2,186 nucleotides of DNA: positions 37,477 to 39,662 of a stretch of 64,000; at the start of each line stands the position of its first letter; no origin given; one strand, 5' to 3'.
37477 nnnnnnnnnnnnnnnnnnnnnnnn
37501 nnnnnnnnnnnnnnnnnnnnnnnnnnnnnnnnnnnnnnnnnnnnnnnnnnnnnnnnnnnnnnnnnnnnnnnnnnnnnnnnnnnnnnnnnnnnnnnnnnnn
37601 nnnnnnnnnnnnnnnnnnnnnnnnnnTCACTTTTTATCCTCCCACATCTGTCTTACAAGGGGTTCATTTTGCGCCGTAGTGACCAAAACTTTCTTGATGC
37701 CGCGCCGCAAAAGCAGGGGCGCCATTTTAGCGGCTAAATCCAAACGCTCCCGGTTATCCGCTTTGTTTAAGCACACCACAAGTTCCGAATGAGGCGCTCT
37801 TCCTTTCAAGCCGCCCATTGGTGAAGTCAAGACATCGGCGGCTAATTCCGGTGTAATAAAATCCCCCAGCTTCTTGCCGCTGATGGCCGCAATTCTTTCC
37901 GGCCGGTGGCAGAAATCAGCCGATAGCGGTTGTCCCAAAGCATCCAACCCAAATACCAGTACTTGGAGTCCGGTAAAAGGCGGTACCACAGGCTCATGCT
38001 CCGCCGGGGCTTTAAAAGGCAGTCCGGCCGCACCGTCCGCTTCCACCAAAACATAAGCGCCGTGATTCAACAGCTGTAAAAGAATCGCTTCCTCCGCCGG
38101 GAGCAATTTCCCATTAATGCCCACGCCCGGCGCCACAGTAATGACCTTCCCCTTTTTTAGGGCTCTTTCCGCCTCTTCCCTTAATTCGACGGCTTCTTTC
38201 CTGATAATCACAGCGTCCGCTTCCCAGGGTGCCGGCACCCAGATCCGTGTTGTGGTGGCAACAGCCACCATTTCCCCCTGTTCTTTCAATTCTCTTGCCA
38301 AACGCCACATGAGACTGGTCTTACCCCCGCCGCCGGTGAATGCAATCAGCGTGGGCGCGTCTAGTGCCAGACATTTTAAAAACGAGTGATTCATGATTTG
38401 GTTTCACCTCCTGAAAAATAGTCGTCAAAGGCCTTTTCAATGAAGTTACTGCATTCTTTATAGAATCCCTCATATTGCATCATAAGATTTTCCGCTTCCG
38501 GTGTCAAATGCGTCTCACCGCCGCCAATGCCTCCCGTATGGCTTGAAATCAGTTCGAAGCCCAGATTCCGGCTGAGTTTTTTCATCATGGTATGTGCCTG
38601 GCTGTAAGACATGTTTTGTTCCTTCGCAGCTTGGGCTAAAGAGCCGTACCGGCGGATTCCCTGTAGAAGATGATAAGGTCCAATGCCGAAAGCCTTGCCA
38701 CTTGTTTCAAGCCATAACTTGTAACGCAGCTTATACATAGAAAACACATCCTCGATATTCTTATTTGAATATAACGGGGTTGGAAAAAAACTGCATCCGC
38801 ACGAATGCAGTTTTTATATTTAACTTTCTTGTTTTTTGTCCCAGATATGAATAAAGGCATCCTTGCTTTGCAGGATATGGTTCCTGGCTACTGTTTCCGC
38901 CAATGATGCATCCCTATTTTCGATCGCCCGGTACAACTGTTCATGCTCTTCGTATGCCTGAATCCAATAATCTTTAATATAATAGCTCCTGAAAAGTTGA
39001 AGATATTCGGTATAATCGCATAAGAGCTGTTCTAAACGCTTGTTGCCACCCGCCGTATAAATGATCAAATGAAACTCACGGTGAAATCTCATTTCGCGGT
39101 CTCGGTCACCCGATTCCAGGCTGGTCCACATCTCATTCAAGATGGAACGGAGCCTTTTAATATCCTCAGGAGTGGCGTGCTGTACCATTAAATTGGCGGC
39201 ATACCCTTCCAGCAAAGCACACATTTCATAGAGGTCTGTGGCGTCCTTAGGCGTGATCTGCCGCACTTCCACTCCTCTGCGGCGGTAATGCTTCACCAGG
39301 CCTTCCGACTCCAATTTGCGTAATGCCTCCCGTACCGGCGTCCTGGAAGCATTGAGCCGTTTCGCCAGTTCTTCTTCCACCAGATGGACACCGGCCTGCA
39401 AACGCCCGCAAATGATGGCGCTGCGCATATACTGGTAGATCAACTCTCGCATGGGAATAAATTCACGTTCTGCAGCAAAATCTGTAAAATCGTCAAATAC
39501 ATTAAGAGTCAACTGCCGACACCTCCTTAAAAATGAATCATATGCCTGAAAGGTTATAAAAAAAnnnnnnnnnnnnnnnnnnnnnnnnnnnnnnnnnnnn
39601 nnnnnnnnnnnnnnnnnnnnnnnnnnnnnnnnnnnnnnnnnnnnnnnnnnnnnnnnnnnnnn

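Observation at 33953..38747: Selenium-dependent molybdenum hydroxylase maturation cluster (ModE-like, yqeC, mocA, yqeB, xdhC, MoCF-binding) without a hydroxylase catalytic subunit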

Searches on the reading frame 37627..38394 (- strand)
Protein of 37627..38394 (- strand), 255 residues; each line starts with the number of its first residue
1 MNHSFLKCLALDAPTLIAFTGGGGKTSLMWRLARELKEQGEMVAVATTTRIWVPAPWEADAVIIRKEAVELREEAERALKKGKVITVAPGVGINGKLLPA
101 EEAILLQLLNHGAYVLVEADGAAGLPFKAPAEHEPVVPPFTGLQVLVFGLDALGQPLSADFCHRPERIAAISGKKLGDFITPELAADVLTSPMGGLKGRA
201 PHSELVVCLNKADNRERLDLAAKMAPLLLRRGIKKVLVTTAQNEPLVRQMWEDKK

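Call 3: search_protein_families(library=ncbifam, proteins=[window:37627-38394:-])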
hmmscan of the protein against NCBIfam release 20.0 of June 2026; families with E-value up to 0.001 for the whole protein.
window:37627-38394:- (255 aa): 1 family
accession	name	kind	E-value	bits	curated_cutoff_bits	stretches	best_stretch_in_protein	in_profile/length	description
TIGR03172.2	TIGR03172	equivalog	7.3e-55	186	73.05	1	17-229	2-207/209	selenium cofactor biosynthesis protein YqeC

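Call 4: search_protein_families(library=pfam, proteins=[window:37627-38394:-])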
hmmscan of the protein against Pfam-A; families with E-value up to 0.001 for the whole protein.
window:37627-38394:- (255 aa): 1 family
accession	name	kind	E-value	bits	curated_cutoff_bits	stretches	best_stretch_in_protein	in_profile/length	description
PF19842.5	YqeC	-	1.8e-41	142.2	27.6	1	17-166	1-145/145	YqeC protein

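Call 71: search_solved_structures(query=window:37627-38394:-, max_evalue=1)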
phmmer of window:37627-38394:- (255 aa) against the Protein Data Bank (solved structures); distinct sequences matched with E-value up to 1: 2.
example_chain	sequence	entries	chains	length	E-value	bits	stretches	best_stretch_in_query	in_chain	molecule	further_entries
4eog_A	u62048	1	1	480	0.34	13.5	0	63-116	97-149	Putative uncharacterized protein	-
6l2f_A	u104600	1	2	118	0.79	12.3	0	55-90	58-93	Cupin_2 domain-containing protein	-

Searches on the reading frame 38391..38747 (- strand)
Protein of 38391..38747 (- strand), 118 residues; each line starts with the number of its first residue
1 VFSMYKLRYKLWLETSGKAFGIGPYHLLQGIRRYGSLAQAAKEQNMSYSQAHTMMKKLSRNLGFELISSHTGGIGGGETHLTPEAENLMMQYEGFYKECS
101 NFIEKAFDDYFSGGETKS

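Call 3: search_protein_families(library=ncbifam, proteins=[window:38391-38747:-])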
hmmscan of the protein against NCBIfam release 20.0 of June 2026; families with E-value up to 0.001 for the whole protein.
window:38391-38747:- (118 aa): 3 families
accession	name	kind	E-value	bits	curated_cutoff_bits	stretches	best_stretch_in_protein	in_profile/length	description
TIGR00637.1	ModE_repress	subfamily_domain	3.4e-15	55.9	98.5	1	26-98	8-80/100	ModE molybdate transport repressor domain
NF007957.0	PRK10676.1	equivalog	1.9e-08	33.7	369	1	26-108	23-101/263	molybdenum-dependent transcriptional regulator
NF045990.1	TransRegCbbRRhodb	equivalog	0.00072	18.7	450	1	28-92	14-75/304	LysR family regulator CbbR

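Call 4: search_protein_families(library=pfam, proteins=[window:38391-38747:-])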
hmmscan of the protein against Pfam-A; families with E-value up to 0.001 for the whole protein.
window:38391-38747:- (118 aa): 1 family
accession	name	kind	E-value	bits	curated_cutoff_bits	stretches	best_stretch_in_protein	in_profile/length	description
PF00126.33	HTH_1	-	1.1e-07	32.1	26.6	1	28-86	7-60/60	Bacterial regulatory helix-turn-helix protein, lysR family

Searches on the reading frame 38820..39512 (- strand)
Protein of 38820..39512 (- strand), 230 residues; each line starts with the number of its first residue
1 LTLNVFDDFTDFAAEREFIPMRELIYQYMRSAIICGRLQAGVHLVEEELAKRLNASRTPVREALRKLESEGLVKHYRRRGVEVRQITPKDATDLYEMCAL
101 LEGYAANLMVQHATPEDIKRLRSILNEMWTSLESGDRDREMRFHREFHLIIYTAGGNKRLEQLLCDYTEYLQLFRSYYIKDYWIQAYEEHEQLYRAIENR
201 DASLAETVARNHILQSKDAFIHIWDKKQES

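Call 3: search_protein_families(library=ncbifam, proteins=[window:38820-39512:-])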
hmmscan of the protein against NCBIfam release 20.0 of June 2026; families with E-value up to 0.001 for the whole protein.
window:38820-39512:- (230 aa): 21 families
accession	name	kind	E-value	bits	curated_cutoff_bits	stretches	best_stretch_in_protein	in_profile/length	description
TIGR03338.1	phnR_burk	equivalog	1.3e-38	132.7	271.5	1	24-217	15-210/212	phosphonate utilization associated transcriptional regulator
NF003011.0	PRK03837.1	subfamily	2.6e-14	53.4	260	1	89-222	102-235/241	transcriptional regulator NanR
NF007741.0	PRK10421.1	equivalog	5.6e-14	52.1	311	2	91-214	98-227/262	transcriptional regulator LldR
NF008504.0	PRK11414.1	equivalog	1.4e-13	51.1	225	1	29-172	20-167/221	GntR family transcriptional regulator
NF007001.0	PRK09464.1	equivalog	4.8e-12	46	330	1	23-212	13-224/254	pyruvate dehydrogenase complex transcriptional repressor PdhR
NF007442.0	PRK09990.1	equivalog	6.3e-12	45.5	301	1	23-224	13-239/256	transcriptional regulator GlcC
NF008576.0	PRK11534.1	equivalog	1.5e-10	41.1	218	1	26-215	13-212/225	DNA-binding transcriptional regulator CsiR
NF052282.1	PLP_TF_PdxR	equivalog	2.4e-09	36.8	320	1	20-91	1-73/448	MocR-like pyridoxine biosynthesis transcription factor PdxR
NF007588.0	PRK10225.1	equivalog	8.4e-09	35.1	442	1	28-218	17-229/257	Uxu operon transcriptional regulator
TIGR02018.2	his_ut_repres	equivalog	1.2e-07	31.4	220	1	25-90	4-70/226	histidine utilization transcriptional repressor HutC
TIGR02404.1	trehalos_R_Bsub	equivalog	5.4e-06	26.2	211.95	1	24-83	4-64/233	trehalose operon repressor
NF052290.2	MocR_like_YczR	exception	6e-06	25.2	487.4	1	23-127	22-124/458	MocR-like transcription factor YczR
NF008571.0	PRK11523.1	equivalog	2.1e-05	24.1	396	1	34-164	17-163/258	transcriptional regulator ExuR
NF012025.0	PRK15481.1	equivalog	2.6e-05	23.1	573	1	25-89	11-76/432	MocR-like B6 salvage transcription factor PtsJ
TIGR03337.1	phnR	equivalog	3e-05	23.8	296.75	1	25-83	6-65/231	phosphonate utilization transcriptional regulator PhnR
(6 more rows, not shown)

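Call 4: search_protein_families(library=pfam, proteins=[window:38820-39512:-])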
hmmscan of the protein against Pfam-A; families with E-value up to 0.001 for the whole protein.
window:38820-39512:- (230 aa): 6 families
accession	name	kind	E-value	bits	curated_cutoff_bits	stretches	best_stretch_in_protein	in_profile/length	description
PF07729.17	FCD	-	1.3e-26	93.8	24.3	1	93-213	1-123/125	FCD domain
PF00392.27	GntR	-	6.9e-16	58.1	27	1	24-83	4-64/64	Bacterial regulatory proteins, gntR family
PF13412.12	HTH_24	-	6.6e-06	26.1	21.9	1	48-74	22-48/48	Winged helix-turn-helix DNA-binding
PF13545.12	HTH_Crp_2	-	2.6e-05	24.5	27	1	42-85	21-63/70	Crp-like helix-turn-helix domain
PF01325.25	Fe_dep_repress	-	3.3e-05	24.5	26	1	47-81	26-60/60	Iron dependent repressor, N-terminal DNA binding domain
PF02002.24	TFIIE_alpha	-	0.0003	21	22.9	1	41-84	25-65/105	TFIIE alpha subunit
